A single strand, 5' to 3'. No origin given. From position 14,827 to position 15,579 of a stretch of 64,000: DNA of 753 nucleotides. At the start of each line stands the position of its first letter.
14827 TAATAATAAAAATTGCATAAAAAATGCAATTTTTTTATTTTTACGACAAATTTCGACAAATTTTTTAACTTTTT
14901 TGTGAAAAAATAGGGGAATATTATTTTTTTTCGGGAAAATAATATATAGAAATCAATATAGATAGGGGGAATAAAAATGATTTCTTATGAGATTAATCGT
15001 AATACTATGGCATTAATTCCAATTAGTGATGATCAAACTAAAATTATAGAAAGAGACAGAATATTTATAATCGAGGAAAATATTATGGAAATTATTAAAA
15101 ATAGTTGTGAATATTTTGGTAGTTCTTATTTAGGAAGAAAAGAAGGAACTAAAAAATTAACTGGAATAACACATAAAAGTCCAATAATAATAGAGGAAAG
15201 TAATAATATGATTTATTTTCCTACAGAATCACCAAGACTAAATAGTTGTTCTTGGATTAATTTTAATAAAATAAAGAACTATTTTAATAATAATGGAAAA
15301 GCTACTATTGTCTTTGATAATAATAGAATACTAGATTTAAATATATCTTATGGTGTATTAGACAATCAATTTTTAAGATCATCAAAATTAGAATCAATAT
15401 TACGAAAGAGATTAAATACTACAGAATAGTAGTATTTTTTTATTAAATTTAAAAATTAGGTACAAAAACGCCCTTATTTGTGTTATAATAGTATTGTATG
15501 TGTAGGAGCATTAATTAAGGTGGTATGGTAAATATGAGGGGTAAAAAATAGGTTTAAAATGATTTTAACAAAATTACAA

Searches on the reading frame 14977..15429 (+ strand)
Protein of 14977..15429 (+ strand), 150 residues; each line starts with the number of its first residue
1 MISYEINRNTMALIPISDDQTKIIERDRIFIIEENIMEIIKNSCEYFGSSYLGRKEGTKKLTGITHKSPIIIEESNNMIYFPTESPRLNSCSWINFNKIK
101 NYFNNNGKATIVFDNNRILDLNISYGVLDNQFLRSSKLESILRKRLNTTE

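Call 27: search_protein_families(library=pfam, proteins=[window:14977-15429:+], max_evalue=0.01)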
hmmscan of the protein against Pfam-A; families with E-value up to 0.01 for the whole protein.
window:14977-15429:+ (150 aa): 1 family
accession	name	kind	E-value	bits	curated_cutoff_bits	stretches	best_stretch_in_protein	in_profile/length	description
PF06338.17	ComK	-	1.1e-44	152.3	22.3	1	3-146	3-151/152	ComK protein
